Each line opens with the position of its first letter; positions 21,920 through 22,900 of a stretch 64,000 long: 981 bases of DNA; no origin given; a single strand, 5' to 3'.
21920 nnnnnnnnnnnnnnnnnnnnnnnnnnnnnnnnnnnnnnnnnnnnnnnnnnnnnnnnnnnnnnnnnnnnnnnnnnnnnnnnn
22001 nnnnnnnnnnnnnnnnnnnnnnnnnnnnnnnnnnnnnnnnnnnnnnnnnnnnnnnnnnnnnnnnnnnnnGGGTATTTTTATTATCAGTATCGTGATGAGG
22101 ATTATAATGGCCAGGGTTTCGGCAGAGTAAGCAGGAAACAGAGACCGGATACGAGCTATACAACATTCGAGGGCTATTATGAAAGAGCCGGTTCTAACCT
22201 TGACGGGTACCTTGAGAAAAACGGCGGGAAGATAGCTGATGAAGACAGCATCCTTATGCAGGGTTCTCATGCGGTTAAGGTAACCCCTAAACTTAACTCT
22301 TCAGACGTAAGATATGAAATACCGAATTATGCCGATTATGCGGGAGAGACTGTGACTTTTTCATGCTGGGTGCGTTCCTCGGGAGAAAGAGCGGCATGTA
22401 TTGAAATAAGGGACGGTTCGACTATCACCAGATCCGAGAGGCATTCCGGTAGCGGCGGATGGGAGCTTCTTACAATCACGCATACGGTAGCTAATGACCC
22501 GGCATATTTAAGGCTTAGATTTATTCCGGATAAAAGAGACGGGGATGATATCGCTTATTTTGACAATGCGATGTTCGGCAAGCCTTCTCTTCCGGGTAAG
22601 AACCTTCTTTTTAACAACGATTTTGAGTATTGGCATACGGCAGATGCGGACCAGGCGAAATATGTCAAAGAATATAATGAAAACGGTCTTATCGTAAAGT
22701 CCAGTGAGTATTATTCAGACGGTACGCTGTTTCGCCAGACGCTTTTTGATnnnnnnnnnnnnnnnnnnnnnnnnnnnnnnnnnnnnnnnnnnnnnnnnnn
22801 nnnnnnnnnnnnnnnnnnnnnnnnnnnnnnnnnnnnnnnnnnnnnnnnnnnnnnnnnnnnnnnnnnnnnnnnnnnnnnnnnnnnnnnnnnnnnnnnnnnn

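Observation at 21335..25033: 1232-aa secreted subtilase with three [YD-repeat-like + CBM4/9-like] modules: unusual architecture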

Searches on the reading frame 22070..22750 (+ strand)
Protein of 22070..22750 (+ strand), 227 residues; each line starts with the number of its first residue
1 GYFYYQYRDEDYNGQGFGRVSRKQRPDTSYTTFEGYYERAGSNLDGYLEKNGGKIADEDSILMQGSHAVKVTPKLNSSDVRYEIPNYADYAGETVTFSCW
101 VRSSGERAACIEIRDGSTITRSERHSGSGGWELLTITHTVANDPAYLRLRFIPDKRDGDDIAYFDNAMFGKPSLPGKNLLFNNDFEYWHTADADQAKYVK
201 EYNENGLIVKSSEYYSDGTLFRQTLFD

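Call 11: search_protein_families(library=pfam, proteins=[window:22070-22750:+], max_evalue=10)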
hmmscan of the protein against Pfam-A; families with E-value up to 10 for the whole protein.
window:22070-22750:+ (227 aa): 1 family
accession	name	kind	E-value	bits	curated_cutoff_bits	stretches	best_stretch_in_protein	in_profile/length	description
PF11178.13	DUF2963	-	0.002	17.9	22.6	1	192-219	4-32/52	Protein of unknown function (DUF2963)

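Call 22: search_protein_families(library=ncbifam, proteins=[window:22070-22750:+], max_evalue=0.01)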
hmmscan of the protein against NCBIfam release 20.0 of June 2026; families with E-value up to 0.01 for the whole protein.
window:22070-22750:+ (227 aa): 1 family
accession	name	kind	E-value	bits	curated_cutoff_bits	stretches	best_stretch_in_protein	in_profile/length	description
NF048003.1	GTA_spike_fiber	domain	0.00019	22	36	1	68-158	42-151/182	phage head spike fiber domain-containing protein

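Call 24: predict_structure(alignment_id=A1)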
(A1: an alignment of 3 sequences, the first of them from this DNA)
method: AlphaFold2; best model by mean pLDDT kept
length: 225 residues; sequences in the alignment: 3
mean_pLDDT: 43.1   pTM: 0.38
mean pLDDT of the five models: 43.1, 42.7, 40.4, 40.1, 39.1
residues with pLDDT >= 90: 0; 70-90: 1; 50-70: 62; < 50: 162
segments of 3 or more residues with pLDDT < 50: 1-80, 82-86, 155-225
pLDDT, mean of each block of 10 residues (from residue 1): 33 36 36 36 31 26 33 41 51 57 55 59 59 61 55 47 44 33 33 38 39 43 45
secondary structure, 60 per line:
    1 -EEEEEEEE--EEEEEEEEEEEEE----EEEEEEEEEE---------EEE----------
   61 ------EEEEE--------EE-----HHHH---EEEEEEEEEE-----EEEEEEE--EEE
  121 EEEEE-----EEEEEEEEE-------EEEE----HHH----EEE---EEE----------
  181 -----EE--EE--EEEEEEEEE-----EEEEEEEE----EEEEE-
elements in order: E2-9 E12-24 E29-38 E48-50 E67-71 H87-90 E94-103 E109-115 E118-125 E131-139 E147-150 E162-164 E168-170 E194-202 E208-215 E220-224

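Call 25: search_protein_representatives(alignment_id=A1)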
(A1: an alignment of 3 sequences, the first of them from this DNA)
Query: 3 sequences, 232 profile positions. Proteins with E-value up to 0.001 (for the whole library): 1915; up to 1e-10: 352; up to 1e-30: 12. The best 150 are listed.
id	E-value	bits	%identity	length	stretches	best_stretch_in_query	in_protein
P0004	0.0e+00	1445.4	-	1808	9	1-232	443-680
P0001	0.0e+00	1269.7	-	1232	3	1-232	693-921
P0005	1.6e-57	210.9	-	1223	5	45-170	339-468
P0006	2.5e-45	171.0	-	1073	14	1-39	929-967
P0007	3.7e-44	167.2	-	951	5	85-167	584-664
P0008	7.9e-43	162.8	-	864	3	31-172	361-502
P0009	3.9e-42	160.6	-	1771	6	24-174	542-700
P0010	1.4e-37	145.7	-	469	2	62-168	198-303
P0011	2.8e-36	141.4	-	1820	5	83-168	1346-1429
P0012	8.9e-33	129.9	-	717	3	31-171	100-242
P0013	1.2e-31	126.2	-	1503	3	40-170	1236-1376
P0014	7.6e-31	123.6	-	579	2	54-171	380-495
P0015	8.2e-30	120.2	-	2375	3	87-198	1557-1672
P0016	2.7e-28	115.3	-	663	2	29-168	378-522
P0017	2.3e-27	112.2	-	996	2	31-142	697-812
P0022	3.8e-25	105.0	-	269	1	31-169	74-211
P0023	1.3e-24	103.2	-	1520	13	2-42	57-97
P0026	9.0e-24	100.5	-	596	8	2-36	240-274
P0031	5.4e-23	97.9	-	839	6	1-43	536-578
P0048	4.2e-19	85.2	-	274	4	1-82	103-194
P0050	6.5e-19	84.6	-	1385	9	1-39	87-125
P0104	5.0e-15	71.9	-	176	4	1-40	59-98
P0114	8.3e-15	71.1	-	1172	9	1-40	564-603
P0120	1.3e-14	70.5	-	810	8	1-39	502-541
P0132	2.5e-14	69.5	-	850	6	1-40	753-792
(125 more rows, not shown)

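Call 27: search_protein_families(library=pfam, proteins=[P0004, P0005, P0006, P0007, P0008, P0010, P0012, P0014, P0022, P0023], max_evalue=0.01)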
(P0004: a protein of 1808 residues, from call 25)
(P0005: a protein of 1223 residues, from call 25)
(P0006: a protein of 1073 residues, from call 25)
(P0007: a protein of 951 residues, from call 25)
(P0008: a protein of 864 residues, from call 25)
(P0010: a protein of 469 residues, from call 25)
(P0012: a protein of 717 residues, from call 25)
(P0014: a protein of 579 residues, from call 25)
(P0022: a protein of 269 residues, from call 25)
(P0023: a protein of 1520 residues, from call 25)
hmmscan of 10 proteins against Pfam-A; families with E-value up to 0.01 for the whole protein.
P0004 (1808 aa): 5 families
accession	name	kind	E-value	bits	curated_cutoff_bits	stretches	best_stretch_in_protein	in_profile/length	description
PF04862.18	DUF642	-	4.6e-10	39.9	27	0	750-832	47-125/157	Protein of unknown function (DUF642)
PF09478.16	CBM49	-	2.8e-05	24.8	23.4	0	1081-1139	9-66/80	Carbohydrate binding domain CBM49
PF00047.31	ig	-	0.00014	22.5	21.8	0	780-800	2-24/81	Immunoglobulin domain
PF14977.11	FAM194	-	0.0023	17.7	27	0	909-937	5-33/202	FAM194 protein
PF16114.10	Citrate_bind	-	0.006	16.6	26.8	0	1097-1130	35-68/177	ATP citrate lyase citrate-binding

P0005 (1223 aa): 3 families
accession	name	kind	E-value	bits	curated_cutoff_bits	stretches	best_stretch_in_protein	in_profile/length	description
PF10983.13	DUF2793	-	1.3e-17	63.8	27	1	16-87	14-86/87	Protein of unknown function (DUF2793)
PF13385.13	Laminin_G_3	-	2.4e-12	47.7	27.6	1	472-617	10-142/151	Concanavalin A-like lectin/glucanases superfamily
PF17883.6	MBG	-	0.005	17.7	23.3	0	845-875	48-78/97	MBG domain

P0006 (1073 aa): 1 family
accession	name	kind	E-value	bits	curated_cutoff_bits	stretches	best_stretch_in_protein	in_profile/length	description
PF05593.20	RHS_repeat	-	4.6e-09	36.9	22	1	976-1000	11-34/38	RHS Repeat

P0007 (951 aa): 0 families

P0008 (864 aa): 0 families

P0010 (469 aa): 2 families
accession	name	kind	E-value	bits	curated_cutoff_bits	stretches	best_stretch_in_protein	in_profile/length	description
PF02018.23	CBM_4_9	-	4e-08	34.2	25.9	1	23-106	2-83/136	Carbohydrate binding domain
PF13157.11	Enas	-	0.0018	18.7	22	0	38-71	19-56/112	Endospore appendages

P0012 (717 aa): 2 families
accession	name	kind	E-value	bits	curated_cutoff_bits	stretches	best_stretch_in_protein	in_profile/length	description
PF16871.11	DUF5077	-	0.00035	21.1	24.6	0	148-193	14-59/122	Domain of unknown function (DUF5077)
PF00073.26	Rhv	-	0.0019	18.4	20.7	0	196-281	52-111/171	picornavirus capsid protein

P0014 (579 aa): 0 families

P0022 (269 aa): 0 families

P0023 (1520 aa): 1 family
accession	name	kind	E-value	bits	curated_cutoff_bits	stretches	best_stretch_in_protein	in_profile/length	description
PF00082.27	Peptidase_S8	-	1.3e-99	333.6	21.8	2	769-1061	1-288/288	Subtilase family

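Call 34: search_protein_families(library=pfam, proteins=[P0026, P0031, P0048, P0050, P0104, P0114, P0120, P0132, P0009, P0011], max_evalue=0.001)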
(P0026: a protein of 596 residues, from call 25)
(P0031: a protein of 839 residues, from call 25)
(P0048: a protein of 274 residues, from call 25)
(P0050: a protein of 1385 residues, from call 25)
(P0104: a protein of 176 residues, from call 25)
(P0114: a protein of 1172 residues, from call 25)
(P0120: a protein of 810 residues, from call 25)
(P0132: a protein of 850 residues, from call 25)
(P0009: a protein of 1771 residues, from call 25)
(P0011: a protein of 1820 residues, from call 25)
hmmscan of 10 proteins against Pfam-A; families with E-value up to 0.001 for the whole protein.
P0026 (596 aa): 2 families
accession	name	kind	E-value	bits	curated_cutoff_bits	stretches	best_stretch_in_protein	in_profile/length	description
PF05593.20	RHS_repeat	-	6.7e-08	33.2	22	1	390-418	1-31/38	RHS Repeat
PF00150.24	Cellulase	-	6e-06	26.4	23.5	1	438-583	6-139/272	Cellulase (glycosyl hydrolase family 5)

P0031 (839 aa): 3 families
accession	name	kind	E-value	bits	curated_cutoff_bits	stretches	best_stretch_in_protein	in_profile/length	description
PF00082.27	Peptidase_S8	-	1e-61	209.2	21.8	1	144-411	1-288/288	Subtilase family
PF05593.20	RHS_repeat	-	5.5e-05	23.9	22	0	744-773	4-32/38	RHS Repeat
PF24067.1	Beta-prop_BT_1020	-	6.5e-05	23.1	27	0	532-565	140-173/236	BT_1020-like, N-terminal beta propeller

P0048 (274 aa): 1 family
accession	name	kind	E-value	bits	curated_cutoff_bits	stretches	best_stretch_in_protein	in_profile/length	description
PF24067.1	Beta-prop_BT_1020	-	7.9e-05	22.8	27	0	9-37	144-172/236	BT_1020-like, N-terminal beta propeller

P0050 (1385 aa): 1 family
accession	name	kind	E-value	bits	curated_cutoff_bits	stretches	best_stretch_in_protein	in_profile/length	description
PF05593.20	RHS_repeat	-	1.7e-19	70.1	22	0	1130-1158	1-29/38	RHS Repeat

P0104 (176 aa): 1 family
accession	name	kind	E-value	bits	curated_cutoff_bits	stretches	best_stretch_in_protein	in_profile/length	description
PF05593.20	RHS_repeat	-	0.00011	22.9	22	0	25-44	1-20/38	RHS Repeat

P0114 (1172 aa): 2 families
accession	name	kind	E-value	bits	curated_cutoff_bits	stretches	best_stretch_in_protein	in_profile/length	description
PF05593.20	RHS_repeat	-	6.2e-08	33.3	22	0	619-636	18-35/38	RHS Repeat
PF00150.24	Cellulase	-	6.4e-05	23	23.5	1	352-496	103-243/272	Cellulase (glycosyl hydrolase family 5)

P0120 (810 aa): 1 family
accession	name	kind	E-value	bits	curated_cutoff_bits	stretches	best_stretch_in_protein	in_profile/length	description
PF00082.27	Peptidase_S8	-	4.4e-52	177.6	21.8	1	180-472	1-288/288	Subtilase family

P0132 (850 aa): 3 families
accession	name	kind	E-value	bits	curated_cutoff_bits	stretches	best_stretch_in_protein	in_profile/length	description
PF05593.20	RHS_repeat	-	4.9e-06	27.2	22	0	812-847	1-37/38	RHS Repeat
PF24067.1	Beta-prop_BT_1020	-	8.6e-05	22.7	27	0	341-382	131-172/236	BT_1020-like, N-terminal beta propeller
PF00150.24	Cellulase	-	0.00037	20.5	23.5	1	558-726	96-266/272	Cellulase (glycosyl hydrolase family 5)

P0009 (1771 aa): 2 families
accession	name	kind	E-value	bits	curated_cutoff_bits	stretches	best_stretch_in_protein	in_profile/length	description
PF13385.13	Laminin_G_3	-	3.6e-17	63.3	27.6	2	1293-1435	10-142/151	Concanavalin A-like lectin/glucanases superfamily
PF00054.30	Laminin_G_1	-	0.00045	20.9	24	0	1314-1444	3-116/131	Laminin G domain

P0011 (1820 aa): 0 families

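Call 54: search_protein_families(library=phrogs, alignment_id=A5, max_evalue=0.00001)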
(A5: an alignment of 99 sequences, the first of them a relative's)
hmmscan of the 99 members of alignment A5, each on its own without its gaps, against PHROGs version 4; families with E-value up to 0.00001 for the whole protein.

A. member 1, P0008 (864 aa): 0 families

B. families by the number of members that match (of 99 scanned): 62 families (the first 25 are shown)
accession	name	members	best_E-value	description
phrog_15641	-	9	1.7e-16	tail fiber protein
phrog_4492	-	7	2.4e-51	tail fiber protein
phrog_33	-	7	7.7e-27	distal tail protein Dit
phrog_27782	-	6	4.4e-25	-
phrog_28838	-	6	2.5e-21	-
phrog_202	-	5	5.7e-19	distal tail protein Dit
phrog_5577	-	4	2.5e-11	minor tail protein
phrog_5363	-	3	3.3e-18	-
phrog_15388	-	3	2e-15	-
phrog_16122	-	3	1.7e-08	virion structural protein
phrog_376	-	2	8.6e-171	tail protein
phrog_15566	-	2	1.4e-61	tail protein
phrog_20269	-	2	8.1e-33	-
phrog_30010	-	2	1.5e-15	-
phrog_9851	-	2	1.4e-11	tail fiber protein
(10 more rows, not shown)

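Call 55: search_protein_families(library=pfam, alignment_id=A5, max_evalue=0.0001)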
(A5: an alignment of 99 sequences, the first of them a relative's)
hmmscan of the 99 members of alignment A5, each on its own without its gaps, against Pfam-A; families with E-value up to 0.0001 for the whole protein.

A. member 1, P0008 (864 aa): 0 families

B. families by the number of members that match (of 99 scanned): 10 families
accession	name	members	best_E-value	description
PF02018.23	CBM_4_9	19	2.6e-18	Carbohydrate binding domain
PF22768.1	SPP1_Dit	6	1.2e-12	Siphovirus-type tail component, C-terminal domain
PF10983.13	DUF2793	3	1.9e-16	Protein of unknown function (DUF2793)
PF13385.13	Laminin_G_3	2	4.3e-19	Concanavalin A-like lectin/glucanases superfamily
PF09913.15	DUF2142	1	5.3e-72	Predicted membrane protein (DUF2142)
PF11041.13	DUF2612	1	7.4e-15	Protein of unknown function (DUF2612)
PF16190.11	E1_FCCH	1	6.7e-10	Ubiquitin-activating enzyme E1 FCCH domain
PF13884.11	Peptidase_S74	1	3.1e-08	Chaperone of endosialidase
PF05709.17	Sipho_tail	1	1e-05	Phage tail protein RIFT-related domain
PF24146.1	K1-lyase_C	1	1.1e-05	K1 capsule-specific polysaccharide lyase, C-terminal domain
